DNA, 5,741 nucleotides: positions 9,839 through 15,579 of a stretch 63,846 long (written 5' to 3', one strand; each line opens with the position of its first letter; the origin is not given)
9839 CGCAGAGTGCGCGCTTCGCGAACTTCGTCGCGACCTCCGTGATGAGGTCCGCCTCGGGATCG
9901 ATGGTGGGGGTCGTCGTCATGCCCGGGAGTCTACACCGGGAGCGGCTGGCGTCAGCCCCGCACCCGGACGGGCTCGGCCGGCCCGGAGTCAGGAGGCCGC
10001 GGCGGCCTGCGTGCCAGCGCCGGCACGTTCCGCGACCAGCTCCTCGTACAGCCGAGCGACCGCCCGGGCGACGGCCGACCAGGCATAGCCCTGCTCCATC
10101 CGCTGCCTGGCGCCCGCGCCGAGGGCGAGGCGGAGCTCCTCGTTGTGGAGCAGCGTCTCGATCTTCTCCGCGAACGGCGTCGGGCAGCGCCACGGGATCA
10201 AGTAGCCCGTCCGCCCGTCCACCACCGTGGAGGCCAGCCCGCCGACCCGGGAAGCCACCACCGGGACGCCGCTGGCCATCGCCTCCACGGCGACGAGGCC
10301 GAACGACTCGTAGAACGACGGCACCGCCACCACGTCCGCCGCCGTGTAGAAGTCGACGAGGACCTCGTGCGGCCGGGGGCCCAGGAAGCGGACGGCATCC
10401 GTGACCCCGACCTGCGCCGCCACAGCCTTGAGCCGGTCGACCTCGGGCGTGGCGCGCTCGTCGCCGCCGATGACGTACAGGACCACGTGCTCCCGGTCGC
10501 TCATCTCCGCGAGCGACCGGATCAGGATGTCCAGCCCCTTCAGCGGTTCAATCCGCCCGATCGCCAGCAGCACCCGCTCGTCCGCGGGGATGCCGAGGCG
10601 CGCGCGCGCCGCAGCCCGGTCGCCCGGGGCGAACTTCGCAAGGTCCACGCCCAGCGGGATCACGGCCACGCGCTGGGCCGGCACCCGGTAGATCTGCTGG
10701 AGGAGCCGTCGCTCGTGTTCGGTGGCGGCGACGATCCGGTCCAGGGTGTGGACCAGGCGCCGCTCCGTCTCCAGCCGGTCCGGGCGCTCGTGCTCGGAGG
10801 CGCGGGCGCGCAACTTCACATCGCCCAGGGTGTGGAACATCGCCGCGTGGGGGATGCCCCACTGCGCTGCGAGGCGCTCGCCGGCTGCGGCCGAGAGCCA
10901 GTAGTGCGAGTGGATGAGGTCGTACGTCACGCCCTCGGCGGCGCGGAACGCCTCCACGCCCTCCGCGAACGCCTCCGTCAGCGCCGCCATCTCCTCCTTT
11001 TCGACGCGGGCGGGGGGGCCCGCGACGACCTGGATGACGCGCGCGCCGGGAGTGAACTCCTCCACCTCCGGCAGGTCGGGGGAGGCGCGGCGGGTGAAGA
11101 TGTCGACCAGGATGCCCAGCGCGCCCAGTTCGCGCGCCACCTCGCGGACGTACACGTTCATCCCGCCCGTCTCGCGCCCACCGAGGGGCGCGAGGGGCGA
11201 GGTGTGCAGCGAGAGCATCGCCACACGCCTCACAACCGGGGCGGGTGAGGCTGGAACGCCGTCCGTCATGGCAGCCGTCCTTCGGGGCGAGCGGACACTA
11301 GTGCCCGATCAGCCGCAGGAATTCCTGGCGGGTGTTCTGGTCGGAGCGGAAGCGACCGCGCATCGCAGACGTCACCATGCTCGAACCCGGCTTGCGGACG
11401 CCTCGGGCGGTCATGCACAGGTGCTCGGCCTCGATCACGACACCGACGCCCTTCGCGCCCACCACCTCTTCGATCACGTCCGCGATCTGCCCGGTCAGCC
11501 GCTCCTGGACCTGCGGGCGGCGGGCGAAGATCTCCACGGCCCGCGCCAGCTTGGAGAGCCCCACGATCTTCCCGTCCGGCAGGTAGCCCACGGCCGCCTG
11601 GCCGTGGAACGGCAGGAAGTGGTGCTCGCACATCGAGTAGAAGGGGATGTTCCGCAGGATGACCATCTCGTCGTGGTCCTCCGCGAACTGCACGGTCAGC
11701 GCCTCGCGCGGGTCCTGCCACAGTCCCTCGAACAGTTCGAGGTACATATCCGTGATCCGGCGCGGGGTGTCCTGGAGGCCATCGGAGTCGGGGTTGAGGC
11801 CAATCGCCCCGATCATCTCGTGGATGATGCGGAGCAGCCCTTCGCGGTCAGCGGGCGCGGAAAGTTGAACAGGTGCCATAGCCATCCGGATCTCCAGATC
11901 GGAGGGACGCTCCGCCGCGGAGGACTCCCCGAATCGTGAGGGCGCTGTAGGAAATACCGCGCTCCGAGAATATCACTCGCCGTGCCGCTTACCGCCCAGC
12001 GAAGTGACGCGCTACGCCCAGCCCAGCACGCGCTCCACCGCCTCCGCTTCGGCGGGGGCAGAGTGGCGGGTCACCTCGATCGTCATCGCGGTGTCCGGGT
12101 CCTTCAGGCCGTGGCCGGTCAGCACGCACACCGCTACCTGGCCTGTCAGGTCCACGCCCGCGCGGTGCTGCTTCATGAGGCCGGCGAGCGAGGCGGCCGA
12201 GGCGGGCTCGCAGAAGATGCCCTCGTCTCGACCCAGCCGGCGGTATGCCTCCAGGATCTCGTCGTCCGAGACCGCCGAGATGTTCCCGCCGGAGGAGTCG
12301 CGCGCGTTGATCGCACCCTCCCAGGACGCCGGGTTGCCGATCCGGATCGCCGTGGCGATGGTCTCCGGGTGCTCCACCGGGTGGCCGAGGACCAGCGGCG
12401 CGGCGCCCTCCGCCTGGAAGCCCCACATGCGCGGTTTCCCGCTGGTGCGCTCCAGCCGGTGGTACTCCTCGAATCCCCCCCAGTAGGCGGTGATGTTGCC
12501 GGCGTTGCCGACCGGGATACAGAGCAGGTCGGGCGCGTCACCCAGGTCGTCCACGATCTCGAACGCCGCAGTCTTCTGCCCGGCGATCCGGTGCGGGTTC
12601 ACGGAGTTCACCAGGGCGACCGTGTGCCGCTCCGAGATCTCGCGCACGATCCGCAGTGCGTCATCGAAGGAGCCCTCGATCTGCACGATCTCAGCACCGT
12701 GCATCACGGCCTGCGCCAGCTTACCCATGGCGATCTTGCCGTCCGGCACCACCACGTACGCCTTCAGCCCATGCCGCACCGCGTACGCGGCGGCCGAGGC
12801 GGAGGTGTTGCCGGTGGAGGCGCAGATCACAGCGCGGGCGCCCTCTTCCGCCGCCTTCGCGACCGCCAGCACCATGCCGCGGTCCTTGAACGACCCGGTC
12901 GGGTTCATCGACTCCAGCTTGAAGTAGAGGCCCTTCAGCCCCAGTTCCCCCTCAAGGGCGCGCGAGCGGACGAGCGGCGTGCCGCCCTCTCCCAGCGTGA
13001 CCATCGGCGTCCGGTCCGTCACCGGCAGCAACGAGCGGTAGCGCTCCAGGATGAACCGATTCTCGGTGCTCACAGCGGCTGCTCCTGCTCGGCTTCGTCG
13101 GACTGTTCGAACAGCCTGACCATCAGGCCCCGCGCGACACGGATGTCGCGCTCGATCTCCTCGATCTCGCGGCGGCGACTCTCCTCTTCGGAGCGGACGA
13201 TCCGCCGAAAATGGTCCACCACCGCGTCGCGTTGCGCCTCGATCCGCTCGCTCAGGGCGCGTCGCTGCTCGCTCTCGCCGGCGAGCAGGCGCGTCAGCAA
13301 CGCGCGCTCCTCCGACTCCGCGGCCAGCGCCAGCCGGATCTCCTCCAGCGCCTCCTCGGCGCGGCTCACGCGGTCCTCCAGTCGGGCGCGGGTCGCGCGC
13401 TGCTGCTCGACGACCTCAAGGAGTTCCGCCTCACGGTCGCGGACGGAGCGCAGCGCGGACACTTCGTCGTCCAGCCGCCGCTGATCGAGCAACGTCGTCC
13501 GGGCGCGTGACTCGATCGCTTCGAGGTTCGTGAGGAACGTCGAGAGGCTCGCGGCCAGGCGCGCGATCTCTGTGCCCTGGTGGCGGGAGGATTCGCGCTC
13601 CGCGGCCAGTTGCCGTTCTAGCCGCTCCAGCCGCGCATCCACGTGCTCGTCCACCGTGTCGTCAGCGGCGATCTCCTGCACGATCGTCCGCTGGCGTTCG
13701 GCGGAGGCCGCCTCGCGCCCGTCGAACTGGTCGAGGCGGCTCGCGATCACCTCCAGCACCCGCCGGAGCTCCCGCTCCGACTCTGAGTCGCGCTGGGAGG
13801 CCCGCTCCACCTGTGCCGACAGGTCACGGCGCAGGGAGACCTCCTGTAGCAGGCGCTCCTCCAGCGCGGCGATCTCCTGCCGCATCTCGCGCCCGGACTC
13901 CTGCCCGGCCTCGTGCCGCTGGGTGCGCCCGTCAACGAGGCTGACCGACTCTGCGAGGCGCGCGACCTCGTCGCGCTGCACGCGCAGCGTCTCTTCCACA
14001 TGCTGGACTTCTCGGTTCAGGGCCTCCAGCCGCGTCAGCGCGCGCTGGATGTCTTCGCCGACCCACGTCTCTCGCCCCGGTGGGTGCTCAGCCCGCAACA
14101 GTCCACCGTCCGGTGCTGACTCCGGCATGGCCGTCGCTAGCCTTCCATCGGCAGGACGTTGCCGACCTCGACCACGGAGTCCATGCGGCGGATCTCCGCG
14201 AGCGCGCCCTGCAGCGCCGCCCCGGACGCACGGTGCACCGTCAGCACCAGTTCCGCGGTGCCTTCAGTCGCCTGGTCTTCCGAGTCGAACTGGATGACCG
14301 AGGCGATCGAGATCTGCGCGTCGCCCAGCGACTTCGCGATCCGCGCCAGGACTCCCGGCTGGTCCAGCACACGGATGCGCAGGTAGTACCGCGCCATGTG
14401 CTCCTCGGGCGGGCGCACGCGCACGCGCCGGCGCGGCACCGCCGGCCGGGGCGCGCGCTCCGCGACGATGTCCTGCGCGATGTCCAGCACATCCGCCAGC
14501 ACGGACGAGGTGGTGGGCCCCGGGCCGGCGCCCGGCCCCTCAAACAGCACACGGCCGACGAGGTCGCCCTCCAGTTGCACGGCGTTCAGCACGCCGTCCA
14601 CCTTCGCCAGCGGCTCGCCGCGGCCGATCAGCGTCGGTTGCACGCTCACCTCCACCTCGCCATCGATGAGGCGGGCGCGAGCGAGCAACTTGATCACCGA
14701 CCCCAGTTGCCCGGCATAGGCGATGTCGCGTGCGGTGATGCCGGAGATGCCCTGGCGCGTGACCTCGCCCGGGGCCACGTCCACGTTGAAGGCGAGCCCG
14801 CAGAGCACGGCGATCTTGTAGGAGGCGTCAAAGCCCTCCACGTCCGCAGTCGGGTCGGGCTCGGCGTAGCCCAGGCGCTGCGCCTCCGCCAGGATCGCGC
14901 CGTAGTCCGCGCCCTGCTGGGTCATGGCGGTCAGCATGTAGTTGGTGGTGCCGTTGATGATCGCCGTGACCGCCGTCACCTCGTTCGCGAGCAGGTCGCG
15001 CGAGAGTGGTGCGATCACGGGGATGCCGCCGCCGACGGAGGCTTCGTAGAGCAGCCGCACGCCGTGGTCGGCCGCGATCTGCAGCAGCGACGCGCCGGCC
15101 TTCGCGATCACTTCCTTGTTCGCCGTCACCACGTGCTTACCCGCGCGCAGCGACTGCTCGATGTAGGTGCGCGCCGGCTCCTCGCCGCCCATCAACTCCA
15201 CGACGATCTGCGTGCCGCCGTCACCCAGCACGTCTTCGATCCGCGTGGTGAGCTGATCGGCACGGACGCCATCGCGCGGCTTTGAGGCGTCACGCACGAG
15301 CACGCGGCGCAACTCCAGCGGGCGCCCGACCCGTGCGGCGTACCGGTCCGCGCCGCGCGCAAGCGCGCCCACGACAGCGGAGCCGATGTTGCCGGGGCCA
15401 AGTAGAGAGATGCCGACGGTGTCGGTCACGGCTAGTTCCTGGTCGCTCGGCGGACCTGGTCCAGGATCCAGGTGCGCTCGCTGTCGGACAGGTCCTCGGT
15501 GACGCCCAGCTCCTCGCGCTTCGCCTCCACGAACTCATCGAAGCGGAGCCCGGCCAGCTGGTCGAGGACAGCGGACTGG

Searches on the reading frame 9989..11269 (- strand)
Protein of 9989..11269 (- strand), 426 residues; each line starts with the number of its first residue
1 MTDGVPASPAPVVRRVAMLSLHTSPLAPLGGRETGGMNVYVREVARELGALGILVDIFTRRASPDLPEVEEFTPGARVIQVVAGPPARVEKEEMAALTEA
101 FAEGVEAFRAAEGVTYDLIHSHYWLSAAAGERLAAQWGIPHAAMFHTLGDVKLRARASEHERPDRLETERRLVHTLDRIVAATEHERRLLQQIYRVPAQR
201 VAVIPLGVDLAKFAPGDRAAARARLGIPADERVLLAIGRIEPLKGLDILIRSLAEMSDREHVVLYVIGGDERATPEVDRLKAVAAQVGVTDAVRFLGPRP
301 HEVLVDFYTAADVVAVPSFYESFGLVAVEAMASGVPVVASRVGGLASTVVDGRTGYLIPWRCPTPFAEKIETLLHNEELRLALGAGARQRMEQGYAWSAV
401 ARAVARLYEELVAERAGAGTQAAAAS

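Call 45: search_protein_families(library=pfam, proteins=[window:9989-11269:-], max_evalue=0.001)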
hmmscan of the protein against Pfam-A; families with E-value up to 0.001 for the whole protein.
window:9989-11269:- (426 aa): 6 families
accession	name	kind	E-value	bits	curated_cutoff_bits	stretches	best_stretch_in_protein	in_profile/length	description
PF00534.26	Glycos_transf_1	-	2.4e-41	141.6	26.4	1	218-390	2-172/172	Glycosyl transferases group 1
PF13692.12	Glyco_trans_1_4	-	5.9e-34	117.8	27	1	232-376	2-142/142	Glycosyl transferases group 1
PF13439.12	Glyco_transf_4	-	6.4e-28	98.3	28.5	1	35-211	2-169/170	Glycosyltransferase Family 4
PF13579.12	Glyco_trans_4_4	-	2.1e-24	87.1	29.7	1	35-207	1-158/158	Glycosyl transferase 4-like domain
PF20706.3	GT4-conflict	-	6.4e-22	78.5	26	1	33-403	10-384/385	Family 4 Glycosyltransferase in conflict systems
PF13524.12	Glyco_trans_1_2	-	2.1e-07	31.5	25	1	287-403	27-141/144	Glycosyl transferase-like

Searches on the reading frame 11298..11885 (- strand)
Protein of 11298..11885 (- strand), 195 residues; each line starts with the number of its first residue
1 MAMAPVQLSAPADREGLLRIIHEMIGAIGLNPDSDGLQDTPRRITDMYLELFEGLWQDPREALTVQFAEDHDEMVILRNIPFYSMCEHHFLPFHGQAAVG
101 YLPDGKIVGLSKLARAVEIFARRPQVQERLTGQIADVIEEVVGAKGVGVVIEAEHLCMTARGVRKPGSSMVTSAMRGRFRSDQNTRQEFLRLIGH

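Call 45: search_protein_families(library=pfam, proteins=[window:11298-11885:-], max_evalue=0.001)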
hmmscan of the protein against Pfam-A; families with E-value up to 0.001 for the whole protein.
window:11298-11885:- (195 aa): 1 family
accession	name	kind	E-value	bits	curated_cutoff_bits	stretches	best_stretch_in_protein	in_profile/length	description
PF01227.27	GTP_cyclohydroI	-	3.2e-73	245.4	27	1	21-193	5-178/179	GTP cyclohydrolase I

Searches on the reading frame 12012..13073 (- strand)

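Call 45: search_protein_families(library=pfam, proteins=[window:12012-13073:-], max_evalue=0.001)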
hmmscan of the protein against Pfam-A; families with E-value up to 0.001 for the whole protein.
window:12012-13073:- (353 aa): 1 family
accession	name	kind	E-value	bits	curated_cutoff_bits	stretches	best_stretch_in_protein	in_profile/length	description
PF00291.31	PALP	-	6.6e-79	265.7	35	1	25-320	1-295/295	Pyridoxal-phosphate dependent enzyme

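Call 85: search_protein_families(library=ncbifam, proteins=[window:12012-13073:-], max_evalue=0.01)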
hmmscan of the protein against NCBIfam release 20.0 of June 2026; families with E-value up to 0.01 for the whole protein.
window:12012-13073:- (353 aa): 43 families (the best 25 are shown)
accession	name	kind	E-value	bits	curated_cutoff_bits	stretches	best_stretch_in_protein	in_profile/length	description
TIGR00260.1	thrC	equivalog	1.2e-95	320.5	167.1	1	10-327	2-340/340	threonine synthase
NF006050.0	PRK08197.1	equivalog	1.4e-60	205.2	303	1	9-333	58-393/406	threonine synthase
NF004170.0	PRK05638.1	equivalog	3e-59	200.7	421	1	10-325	47-358/442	threonine synthase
NF004996.0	PRK06381.1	equivalog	1.1e-41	142.9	266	1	30-321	14-317/319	threonine synthase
NF006205.0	PRK08329.1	equivalog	5.8e-41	140.6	358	1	8-324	42-345/347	threonine synthase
NF005035.0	PRK06450.1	equivalog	5.6e-38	130.6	301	1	24-324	51-336/338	threonine synthase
TIGR01127.1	ilvA_1Cterm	equivalog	1.6e-29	103.1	378.75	1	32-320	1-283/380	threonine ammonia-lyase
NF006094.0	PRK08246.1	subfamily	1.1e-25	90.7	331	1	32-303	24-286/310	serine/threonine dehydratase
NF005600.0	PRK07334.1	equivalog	1.8e-25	89.4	496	1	32-320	29-309/408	threonine ammonia-lyase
NF006390.0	PRK08639.1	equivalog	3.9e-25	88.7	421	1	32-320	26-312/418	threonine ammonia-lyase IlvA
NF045641.2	BHydaspDhtseBhcB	equivalog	1e-23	84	550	1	32-320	21-302/312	beta-hydroxyaspartate dehydratase BhcB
NF005680.0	PRK07476.1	equivalog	1e-23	83.8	413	1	32-325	24-313/326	hydroxyectoine utilization dehydratase EutB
NF004771.0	PRK06110.1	equivalog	5.8e-22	78.2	317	1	40-322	30-306/323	threonine dehydratase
TIGR02079.1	THD1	equivalog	8.9e-22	77.4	440.55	1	32-321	17-305/410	threonine ammonia-lyase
NF005454.0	PRK07048.1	equivalog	2e-21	76.5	452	1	32-305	26-296/324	threo-3-hydroxy-L-aspartate ammonia-lyase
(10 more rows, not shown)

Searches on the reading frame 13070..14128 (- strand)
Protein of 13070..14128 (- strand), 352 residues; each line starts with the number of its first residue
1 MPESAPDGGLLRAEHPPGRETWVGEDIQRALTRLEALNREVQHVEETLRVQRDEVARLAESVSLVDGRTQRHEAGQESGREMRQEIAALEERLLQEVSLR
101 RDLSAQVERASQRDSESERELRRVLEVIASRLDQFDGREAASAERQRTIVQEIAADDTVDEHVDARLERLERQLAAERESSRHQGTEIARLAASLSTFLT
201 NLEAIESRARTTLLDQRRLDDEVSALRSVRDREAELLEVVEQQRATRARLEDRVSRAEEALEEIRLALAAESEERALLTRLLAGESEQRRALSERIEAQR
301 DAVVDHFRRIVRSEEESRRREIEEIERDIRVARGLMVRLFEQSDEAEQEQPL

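Call 45: search_protein_families(library=pfam, proteins=[window:13070-14128:-], max_evalue=0.001)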
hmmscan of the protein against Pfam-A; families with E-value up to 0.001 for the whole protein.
window:13070-14128:- (352 aa): 0 families

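Call 85: search_protein_families(library=ncbifam, proteins=[window:13070-14128:-], max_evalue=0.01)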
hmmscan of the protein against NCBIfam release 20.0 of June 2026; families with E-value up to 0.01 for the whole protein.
window:13070-14128:- (352 aa): 2 families
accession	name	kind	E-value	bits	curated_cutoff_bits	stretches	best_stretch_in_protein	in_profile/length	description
TIGR04211.1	SH3_and_anchor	equivalog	0.00059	19.5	65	1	16-123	46-157/198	TIGR04211 family SH3 domain-containing protein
TIGR02168.1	SMC_prok_B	equivalog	0.004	14.9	567.35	0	163-348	677-861/1181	chromosome segregation protein SMC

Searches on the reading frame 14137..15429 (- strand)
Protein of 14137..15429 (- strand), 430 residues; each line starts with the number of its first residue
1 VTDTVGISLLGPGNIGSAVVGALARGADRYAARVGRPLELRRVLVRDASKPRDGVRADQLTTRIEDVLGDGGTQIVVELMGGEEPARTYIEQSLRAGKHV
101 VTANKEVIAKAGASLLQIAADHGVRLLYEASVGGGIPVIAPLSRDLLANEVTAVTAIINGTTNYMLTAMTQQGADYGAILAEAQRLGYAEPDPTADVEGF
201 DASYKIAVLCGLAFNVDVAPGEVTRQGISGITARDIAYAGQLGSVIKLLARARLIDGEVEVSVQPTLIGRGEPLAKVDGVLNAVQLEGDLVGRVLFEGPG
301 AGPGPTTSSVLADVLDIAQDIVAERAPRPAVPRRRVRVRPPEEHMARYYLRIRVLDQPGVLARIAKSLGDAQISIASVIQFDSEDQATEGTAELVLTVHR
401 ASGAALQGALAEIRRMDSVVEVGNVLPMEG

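Call 45: search_protein_families(library=pfam, proteins=[window:14137-15429:-], max_evalue=0.001)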
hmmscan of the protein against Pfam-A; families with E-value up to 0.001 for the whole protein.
window:14137-15429:- (430 aa): 5 families
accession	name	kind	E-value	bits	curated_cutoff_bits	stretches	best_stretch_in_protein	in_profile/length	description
PF00742.24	Homoserine_dh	-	5.2e-58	196.1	22.9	1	137-315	1-173/173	Homoserine dehydrogenase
PF03447.22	NAD_binding_3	-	2.9e-20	73.5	24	1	11-129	1-116/116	Homoserine dehydrogenase, NAD binding domain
PF01842.31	ACT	-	7.2e-11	42.1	27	1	348-414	1-62/66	ACT domain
PF13291.12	ACT_4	-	1.7e-06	29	27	1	350-422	9-78/80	ACT domain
PF22629.2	ACT_AHAS_ss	-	4.2e-05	24.1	27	1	350-420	1-66/67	AHAS small subunit-like ACT domain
